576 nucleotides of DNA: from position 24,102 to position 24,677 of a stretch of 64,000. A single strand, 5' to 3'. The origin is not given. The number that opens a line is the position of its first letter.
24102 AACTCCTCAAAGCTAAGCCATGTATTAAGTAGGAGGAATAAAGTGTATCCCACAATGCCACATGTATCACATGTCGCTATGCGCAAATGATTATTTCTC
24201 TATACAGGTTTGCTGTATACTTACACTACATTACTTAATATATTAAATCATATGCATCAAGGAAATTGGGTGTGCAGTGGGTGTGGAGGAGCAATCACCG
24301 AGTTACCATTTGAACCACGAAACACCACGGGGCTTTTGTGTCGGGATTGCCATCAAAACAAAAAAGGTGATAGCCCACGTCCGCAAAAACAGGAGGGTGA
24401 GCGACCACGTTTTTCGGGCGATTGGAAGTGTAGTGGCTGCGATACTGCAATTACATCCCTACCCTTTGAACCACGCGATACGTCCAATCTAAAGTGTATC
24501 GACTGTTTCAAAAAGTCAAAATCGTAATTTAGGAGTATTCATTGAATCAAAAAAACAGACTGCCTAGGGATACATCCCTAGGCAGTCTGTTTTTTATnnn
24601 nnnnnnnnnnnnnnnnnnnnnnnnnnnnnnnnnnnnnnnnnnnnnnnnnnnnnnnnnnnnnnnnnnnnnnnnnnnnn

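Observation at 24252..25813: Orphan CheY-like receiver sandwiched between two proteins sharing an unusual C4 zinc-ribbon (CxxC-x4-[VL]PFxP-x6-CxxC)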

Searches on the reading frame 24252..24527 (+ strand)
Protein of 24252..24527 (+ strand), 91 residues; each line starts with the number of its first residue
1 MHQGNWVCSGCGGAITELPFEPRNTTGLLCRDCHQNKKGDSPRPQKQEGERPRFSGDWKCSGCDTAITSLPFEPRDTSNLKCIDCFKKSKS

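Call 3: search_protein_families(library=pfam, proteins=[window:24252-24527:+], max_evalue=1)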
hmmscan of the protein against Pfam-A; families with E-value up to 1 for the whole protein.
window:24252-24527:+ (91 aa): 13 families
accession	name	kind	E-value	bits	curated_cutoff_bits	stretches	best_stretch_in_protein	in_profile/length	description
PF23477.1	zf_Tbcl_2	-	2.5e-15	56.3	27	2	6-38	6-37/37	Probable treble clef zinc finger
PF25813.1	zf_VAL1_N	-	0.016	15.6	27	1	67-90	25-48/50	VAL1-like, N-terminal zinc finger domain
PF08273.17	Zn_Ribbon_Prim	-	0.029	15.1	23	0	4-13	24-33/37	Zinc-binding domain of primase-helicase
PF00412.28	LIM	-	0.05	14.3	22.9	1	2-37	23-57/58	LIM domain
PF05495.17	zf-CHY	-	0.052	14.4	31.3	0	58-88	19-51/68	CHY zinc finger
PF14537.11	Cytochrom_c3_2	-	0.073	14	25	0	57-89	6-36/79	Cytochrome c3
PF14522.11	Cytochrome_C7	-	0.087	13.1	24.8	2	26-85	12-65/67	Cytochrome c7 and related cytochrome c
PF25422.1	DUF7892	-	0.1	12.4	27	1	23-47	72-92/159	Domain of unknown function (DUF7892)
PF12675.12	DUF3795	-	0.11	13.5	22.6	1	27-75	6-55/83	Protein of unknown function (DUF3795)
PF00130.28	C1_1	-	0.19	12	26.5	0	7-36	13-37/53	Phorbol esters/diacylglycerol binding domain (C1 domain)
PF07911.18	DUF1677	-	0.26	12.2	25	0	2-18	27-43/94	Protein of unknown function (DUF1677)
PF13831.12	PHD_2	-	0.36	10.8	28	0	57-63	29-35/36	PHD-finger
PF03264.19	Cytochrom_NNT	-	0.49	10.5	24.1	0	27-67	125-167/174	NapC/NirT cytochrome c family, N-terminal region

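Call 4: search_protein_families(library=ncbifam, proteins=[window:24252-24527:+], max_evalue=1)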
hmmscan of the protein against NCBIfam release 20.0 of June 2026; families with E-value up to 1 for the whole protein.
window:24252-24527:+ (91 aa): 6 families
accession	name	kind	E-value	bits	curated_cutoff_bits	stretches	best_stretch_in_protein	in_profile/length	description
TIGR04272.1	cxxc_cxxc_Mbark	domain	8.5e-16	57.4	36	2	7-38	7-37/37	CxxC-x17-CxxC domain-containing protein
NF003058.0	PRK03976.1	equivalog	0.006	16.5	87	1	55-79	52-76/91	50S ribosomal protein L37ae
TIGR03508.1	decahem_SO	subfamily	0.036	13.5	192.2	1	25-67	210-251/258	DmsE family decaheme c-type cytochrome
NF047912.1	ECs_2282_CxxC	subfamily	0.099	12.6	37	1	7-36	4-36/60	ECs_2282 family putative zinc-binding protein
NF045722.1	c3_cytochr_TmcA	equivalog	0.61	10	114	0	23-41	76-94/125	acidic tetraheme cytochrome c3 TmcA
TIGR00280.1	eL43_euk_arch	equivalog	0.82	10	95.8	0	54-74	51-71/92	50S ribosomal protein L37Ae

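Call 20: find_homologous_proteins(query=window:24252-24527:+)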
Query window:24252-24527:+ (91 aa): 816 proteins with E <= 0.001 among 816 candidates; the best 120 are listed.
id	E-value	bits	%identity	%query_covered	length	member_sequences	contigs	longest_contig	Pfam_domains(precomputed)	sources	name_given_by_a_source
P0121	6.3e-45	170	81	99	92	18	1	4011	PF23477.2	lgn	-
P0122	7.0e-45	169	80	100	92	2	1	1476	PF23477.2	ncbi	-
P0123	7.2e-45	169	83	99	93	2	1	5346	PF23477.2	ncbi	-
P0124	1.3e-43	165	79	99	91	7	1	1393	PF23477.2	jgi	jgi:CxxC-x17-CxxC domain-containing protein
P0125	1.5e-43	165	79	100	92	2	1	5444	PF23477.2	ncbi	-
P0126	2.2e-43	165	78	100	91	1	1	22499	PF23477.2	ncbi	-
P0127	5.1e-43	163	76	99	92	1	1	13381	PF23477.2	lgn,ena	-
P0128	6.1e-43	163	78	99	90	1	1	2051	PF23477.2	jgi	jgi:CxxC-x17-CxxC domain-containing protein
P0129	1.2e-42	162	77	99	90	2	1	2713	PF23477.2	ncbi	-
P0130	1.2e-42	162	76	99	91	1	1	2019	PF23477.2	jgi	jgi:CxxC-x17-CxxC domain-containing protein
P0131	2.2e-42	161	77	99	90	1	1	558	PF23477.2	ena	-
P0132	2.3e-42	161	76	100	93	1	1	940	PF23477.2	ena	-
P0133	3.3e-42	161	78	99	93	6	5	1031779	PF23477.2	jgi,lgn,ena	-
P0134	5.5e-42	160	78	100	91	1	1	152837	PF23477.2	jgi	jgi:CxxC-x17-CxxC domain-containing protein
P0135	6.9e-42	160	77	99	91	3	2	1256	PF23477.2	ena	-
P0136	1.0e-41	159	74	99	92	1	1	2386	PF23477.2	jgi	-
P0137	1.2e-41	159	75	99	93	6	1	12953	PF23477.2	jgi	jgi:CxxC-x17-CxxC domain-containing protein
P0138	2.4e-41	158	76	99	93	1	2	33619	PF23477.2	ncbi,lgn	-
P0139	2.8e-41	158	77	99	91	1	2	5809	PF23477.2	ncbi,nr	ncbi:MAG: hypothetical protein KA052_02850 [Candidatus Pacebacteria bacterium]|nr:hypothetical prote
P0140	3.3e-41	158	73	100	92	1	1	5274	PF23477.2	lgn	-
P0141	5.4e-41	157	73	99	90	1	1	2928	PF23477.2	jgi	jgi:CxxC-x17-CxxC domain-containing protein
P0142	5.7e-41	157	75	100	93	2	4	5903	PF23477.2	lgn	-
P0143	7.8e-41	156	72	99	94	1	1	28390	PF23477.2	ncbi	-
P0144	8.5e-41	156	73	100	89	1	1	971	PF23477.2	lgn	-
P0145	9.5e-41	156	73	99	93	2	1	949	PF23477.2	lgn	-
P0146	1.1e-40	156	77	99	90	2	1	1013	PF23477.2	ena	-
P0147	1.3e-40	156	74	100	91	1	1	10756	PF23477.2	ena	-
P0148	1.7e-40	155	71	99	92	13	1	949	PF23477.2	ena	-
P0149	1.8e-40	155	73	100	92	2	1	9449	PF23477.2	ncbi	-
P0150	1.9e-40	155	70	100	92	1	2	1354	PF23477.2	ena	-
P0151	2.9e-40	155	74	99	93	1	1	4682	PF23477.2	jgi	-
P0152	3.3e-40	154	78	99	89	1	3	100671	PF23477.2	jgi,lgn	jgi:CxxC-x17-CxxC domain-containing protein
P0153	3.4e-40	154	76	99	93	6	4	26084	PF23477.2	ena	-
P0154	4.4e-40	154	74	99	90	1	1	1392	PF23477.2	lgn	-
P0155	4.9e-40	154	73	100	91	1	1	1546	PF23477.2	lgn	-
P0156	5.7e-40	154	72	99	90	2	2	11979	PF23477.2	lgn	-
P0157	8.7e-40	153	70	99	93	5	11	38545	PF23477.2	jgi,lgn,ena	-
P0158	1.7e-39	152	71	100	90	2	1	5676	PF23477.2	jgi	jgi:CxxC-x17-CxxC domain-containing protein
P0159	2.0e-39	152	76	99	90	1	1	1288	PF23477.2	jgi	jgi:CxxC-x17-CxxC domain-containing protein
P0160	2.3e-39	152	70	100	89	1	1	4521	PF23477.2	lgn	-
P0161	3.0e-39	151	71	99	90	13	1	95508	PF23477.2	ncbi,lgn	-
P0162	3.4e-39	151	74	99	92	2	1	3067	PF23477.2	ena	-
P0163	4.1e-39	151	72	99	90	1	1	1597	PF23477.2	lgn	-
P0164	4.8e-39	151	68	100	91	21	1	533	PF23477.2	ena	-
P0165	5.2e-39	151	71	100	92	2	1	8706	PF23477.2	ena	-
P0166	5.5e-39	151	73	99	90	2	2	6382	PF23477.2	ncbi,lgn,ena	-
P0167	6.4e-39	150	73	99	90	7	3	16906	PF23477.2,PF14522.12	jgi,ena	-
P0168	1.1e-38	150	72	99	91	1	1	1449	PF23477.2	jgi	jgi:CxxC-x17-CxxC domain-containing protein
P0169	1.5e-38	149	69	100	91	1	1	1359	PF23477.2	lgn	-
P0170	1.6e-38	149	70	99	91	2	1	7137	PF23477.2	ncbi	-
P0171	2.6e-38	148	68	99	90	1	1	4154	PF23477.2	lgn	-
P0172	2.7e-38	148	70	99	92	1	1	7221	PF23477.2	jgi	-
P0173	4.2e-38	148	71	99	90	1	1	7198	PF23477.2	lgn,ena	-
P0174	6.4e-38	147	69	99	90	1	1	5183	PF23477.2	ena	-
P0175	6.6e-38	147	71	100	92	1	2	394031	PF23477.2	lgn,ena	-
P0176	7.6e-38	147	70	99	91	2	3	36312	PF23477.2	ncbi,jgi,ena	-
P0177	2.1e-37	145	68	100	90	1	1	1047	PF23477.2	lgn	-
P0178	2.3e-37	145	67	99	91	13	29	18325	PF23477.2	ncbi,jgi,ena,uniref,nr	ncbi:hypothetical protein COZ82_00695 [Candidatus Kaiserbacteria bacterium CG_4_8_14_3_um_filter_38_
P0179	2.4e-37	145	71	99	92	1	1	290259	PF23477.2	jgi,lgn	jgi:CxxC-x17-CxxC domain-containing protein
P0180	2.6e-37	145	70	99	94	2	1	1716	PF23477.2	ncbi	-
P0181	2.7e-37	145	70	100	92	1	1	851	PF23477.2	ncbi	-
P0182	3.3e-37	145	71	100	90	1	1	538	PF23477.2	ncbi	-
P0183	3.4e-37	145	71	99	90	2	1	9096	PF23477.2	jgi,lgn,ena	-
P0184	3.6e-37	145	68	99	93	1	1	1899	PF23477.2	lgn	-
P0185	4.0e-37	145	68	100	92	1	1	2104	PF23477.2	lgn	-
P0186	4.7e-37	144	68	100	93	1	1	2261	PF23477.2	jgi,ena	-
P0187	5.1e-37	144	68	99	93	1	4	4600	PF23477.2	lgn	-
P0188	6.1e-37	144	68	100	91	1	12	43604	PF23477.2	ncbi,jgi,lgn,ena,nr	ncbi:hypothetical protein KC727_00535 [Candidatus Kaiserbacteria bacterium]|nr:hypothetical protein 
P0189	6.2e-37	144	69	99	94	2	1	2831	PF23477.2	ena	-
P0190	9.4e-37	143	68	99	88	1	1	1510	PF23477.2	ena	-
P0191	1.3e-36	143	69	100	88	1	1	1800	PF23477.2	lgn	-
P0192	1.4e-36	143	67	100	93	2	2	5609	PF23477.2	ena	-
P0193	1.5e-36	143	67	100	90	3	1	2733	PF23477.2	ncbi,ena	-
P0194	1.7e-36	143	68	99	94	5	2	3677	PF23477.2,PF25813.2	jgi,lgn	jgi:CxxC-x17-CxxC domain-containing protein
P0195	1.9e-36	142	66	99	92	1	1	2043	PF23477.2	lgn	-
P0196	2.9e-36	142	67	100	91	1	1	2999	PF23477.2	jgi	jgi:CxxC-x17-CxxC domain-containing protein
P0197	3.1e-36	142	66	100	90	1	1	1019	PF23477.2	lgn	-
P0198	3.6e-36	141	69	99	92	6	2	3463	PF23477.2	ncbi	-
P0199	3.6e-36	141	67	100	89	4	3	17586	PF23477.2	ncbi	-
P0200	4.1e-36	141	66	99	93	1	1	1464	PF23477.2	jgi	jgi:CxxC-x17-CxxC domain-containing protein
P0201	6.0e-36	141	67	99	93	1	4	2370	PF23477.2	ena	-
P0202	6.1e-36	141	66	99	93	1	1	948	PF23477.2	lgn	-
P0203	7.0e-36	141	66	99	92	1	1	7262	PF23477.2,PF00412.29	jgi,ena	jgi:CxxC-x17-CxxC domain-containing protein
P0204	7.7e-36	140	65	99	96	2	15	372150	PF23477.2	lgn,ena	-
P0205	8.1e-36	140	66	99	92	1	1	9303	PF23477.2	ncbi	ncbi:MAG: hypothetical protein WDZ93_00095 [Candidatus Paceibacterota bacterium]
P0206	9.6e-36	140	71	99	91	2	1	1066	PF23477.2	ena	-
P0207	9.8e-36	140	70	99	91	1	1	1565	PF23477.2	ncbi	-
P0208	1.3e-35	140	69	99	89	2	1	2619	PF23477.2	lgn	-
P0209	1.3e-35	140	68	99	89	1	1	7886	PF23477.2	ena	-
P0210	1.5e-35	140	67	100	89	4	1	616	PF23477.2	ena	-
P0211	1.6e-35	139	67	100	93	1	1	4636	PF23477.2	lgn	-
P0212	1.7e-35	139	69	99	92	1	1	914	PF23477.2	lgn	-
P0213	1.9e-35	139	64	99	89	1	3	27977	PF23477.2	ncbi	-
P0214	2.0e-35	139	66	100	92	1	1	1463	PF23477.2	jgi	jgi:CxxC-x17-CxxC domain-containing protein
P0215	2.0e-35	139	64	99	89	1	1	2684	PF23477.2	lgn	-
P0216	2.5e-35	139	47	99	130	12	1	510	PF23477.2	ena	-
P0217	2.5e-35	139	65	100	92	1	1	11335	PF23477.2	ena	-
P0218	3.1e-35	138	68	99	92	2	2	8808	PF23477.2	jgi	jgi:CxxC-x17-CxxC domain-containing protein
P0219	3.1e-35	138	64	99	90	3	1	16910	PF23477.2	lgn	-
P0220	3.9e-35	138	51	99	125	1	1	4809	PF23477.2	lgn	-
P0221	3.9e-35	138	66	100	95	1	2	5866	PF23477.2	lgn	-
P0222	5.5e-35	138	66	100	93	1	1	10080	PF23477.2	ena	-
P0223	6.1e-35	138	68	99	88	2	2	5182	PF23477.2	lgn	-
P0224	6.1e-35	138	68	99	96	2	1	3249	PF23477.2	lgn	-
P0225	6.3e-35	137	52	100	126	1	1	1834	PF23477.2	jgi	jgi:CxxC-x17-CxxC domain-containing protein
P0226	6.7e-35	137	52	100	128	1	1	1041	PF23477.2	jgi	jgi:CxxC-x17-CxxC domain-containing protein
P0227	6.8e-35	137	65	100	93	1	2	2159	PF23477.2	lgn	-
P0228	6.8e-35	137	70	99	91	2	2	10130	PF23477.2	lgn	-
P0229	7.2e-35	137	51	100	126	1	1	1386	PF23477.2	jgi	jgi:CxxC-x17-CxxC domain-containing protein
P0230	7.7e-35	137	66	100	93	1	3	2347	PF23477.2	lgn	-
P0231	8.3e-35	137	66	100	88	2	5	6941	PF23477.2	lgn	-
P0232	9.4e-35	137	69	96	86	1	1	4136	PF23477.2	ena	-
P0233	1.3e-34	137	66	99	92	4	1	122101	PF23477.2,PF25813.2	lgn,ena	-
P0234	1.5e-34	136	71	96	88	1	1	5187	PF23477.2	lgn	-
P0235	1.5e-34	136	68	99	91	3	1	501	PF23477.2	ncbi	-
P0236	1.6e-34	136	65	100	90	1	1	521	PF23477.2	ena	-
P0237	1.7e-34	136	54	100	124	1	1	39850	PF23477.2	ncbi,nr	ncbi:hypothetical protein N8083_00610 [Candidatus Pacebacteria bacterium]|nr:hypothetical protein [C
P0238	1.8e-34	136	67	100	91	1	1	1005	PF23477.2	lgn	-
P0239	1.9e-34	136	51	99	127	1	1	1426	PF23477.2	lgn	-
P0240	2.1e-34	136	51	99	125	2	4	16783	PF23477.2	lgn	-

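Call 21: find_encoding_contigs(protein=P0133, flank=5000, max_places=2)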
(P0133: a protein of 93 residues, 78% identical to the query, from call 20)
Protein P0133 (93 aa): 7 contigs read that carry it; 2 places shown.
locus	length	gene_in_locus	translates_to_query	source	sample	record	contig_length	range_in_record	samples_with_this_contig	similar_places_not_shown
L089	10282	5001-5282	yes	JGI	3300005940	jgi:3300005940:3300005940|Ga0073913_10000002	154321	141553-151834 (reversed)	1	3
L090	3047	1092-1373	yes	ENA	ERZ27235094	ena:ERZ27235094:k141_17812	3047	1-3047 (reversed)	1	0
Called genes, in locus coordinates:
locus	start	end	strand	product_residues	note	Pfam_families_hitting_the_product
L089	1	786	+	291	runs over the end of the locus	PF03462:PCRF, PF00472:RF-1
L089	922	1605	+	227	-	PF02463:SMC_N (faint), PF00005:ABC_tran, PF13304:AAA_21 (faint)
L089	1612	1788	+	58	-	-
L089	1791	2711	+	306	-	PF18075:FtsX_ECD, PF02687:FtsX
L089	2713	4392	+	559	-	PF06418:CTP_synth_N, PF00117:GATase, PF07722:Peptidase_C26 (weak)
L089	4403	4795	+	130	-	PF02452:PemK_toxin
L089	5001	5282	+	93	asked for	PF23477:zf_Tbcl_2 (weak)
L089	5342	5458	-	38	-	-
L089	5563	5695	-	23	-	-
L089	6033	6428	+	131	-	-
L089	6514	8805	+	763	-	PF00403:HMA, PF00122:E1-E2_ATPase, PF00702:Hydrolase, PF12710:HAD (weak), PF08282:Hydrolase_3 (faint)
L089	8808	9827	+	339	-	PF00403:HMA, PF13386:DsbD_2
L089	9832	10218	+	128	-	-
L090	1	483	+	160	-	?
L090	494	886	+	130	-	PF02452:PemK_toxin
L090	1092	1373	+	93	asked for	PF23477:zf_Tbcl_2 (weak)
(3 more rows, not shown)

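Call 22: find_encoding_contigs(protein=P0204, flank=5000, max_places=2)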
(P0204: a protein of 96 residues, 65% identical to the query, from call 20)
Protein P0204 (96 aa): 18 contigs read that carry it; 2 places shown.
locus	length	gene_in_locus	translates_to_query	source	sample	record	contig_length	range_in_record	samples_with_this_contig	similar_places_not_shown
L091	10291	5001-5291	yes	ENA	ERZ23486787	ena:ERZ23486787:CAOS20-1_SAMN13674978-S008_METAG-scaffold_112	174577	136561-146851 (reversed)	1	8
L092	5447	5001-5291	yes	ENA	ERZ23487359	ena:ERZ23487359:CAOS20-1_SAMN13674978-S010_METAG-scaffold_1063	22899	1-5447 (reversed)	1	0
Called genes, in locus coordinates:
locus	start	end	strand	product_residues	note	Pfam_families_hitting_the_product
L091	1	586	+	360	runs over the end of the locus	PF01207:Dus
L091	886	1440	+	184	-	-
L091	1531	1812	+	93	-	-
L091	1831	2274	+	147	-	-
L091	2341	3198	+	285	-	PF00768:Peptidase_S11, PF13354:Beta-lactamase2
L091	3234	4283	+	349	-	PF05496:RuvB_N, PF06068:TIP49 (faint), PF00004:AAA, PF07728:AAA_5 (weak), PF13173:AAA_14, PF13177:DNA_pol3_delta2, PF22608:DNAX_ATPase_lid (weak), PF12169:DNA_pol3_gamma3 (weak), +1 more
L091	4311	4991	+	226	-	PF00300:His_Phos_1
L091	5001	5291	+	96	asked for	PF23477:zf_Tbcl_2 (weak)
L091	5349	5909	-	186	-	-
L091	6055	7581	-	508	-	PF00239:Resolvase, PF07508:Recombinase, PF13408:Zn_ribbon_recom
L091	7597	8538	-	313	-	PF02407:Viral_Rep, PF00910:RNA_helicase (weak)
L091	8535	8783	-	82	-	-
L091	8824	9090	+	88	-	-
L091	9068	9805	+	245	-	PF18928:DUF5677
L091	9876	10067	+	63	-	-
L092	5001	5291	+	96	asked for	PF23477:zf_Tbcl_2 (weak)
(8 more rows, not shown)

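Call 23: find_encoding_contigs(protein=P0179, flank=5000, max_places=2)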
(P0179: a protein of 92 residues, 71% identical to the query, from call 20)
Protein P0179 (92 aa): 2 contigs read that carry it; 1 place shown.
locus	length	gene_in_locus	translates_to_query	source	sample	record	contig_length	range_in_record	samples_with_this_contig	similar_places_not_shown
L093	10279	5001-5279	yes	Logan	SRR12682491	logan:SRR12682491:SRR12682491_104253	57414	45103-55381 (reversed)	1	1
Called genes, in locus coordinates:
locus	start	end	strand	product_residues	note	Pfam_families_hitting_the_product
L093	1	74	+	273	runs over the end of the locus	-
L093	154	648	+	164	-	PF00583:Acetyltransf_1, PF13673:Acetyltransf_10, PF13508:Acetyltransf_7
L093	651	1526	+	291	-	PF03462:PCRF, PF00472:RF-1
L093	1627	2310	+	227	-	PF00005:ABC_tran, PF13304:AAA_21 (faint)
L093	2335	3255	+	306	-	PF18075:FtsX_ECD, PF02687:FtsX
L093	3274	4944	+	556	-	PF06418:CTP_synth_N, PF00117:GATase, PF07722:Peptidase_C26 (weak)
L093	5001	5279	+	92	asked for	PF23477:zf_Tbcl_2 (weak)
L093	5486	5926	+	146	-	-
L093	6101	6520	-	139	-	-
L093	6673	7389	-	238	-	PF04264:YceI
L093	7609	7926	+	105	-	-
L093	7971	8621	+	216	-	PF00300:His_Phos_1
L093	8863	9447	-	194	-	PF13188:PAS_8 (faint)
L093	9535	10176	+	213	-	PF04203:Sortase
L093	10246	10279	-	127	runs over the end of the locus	-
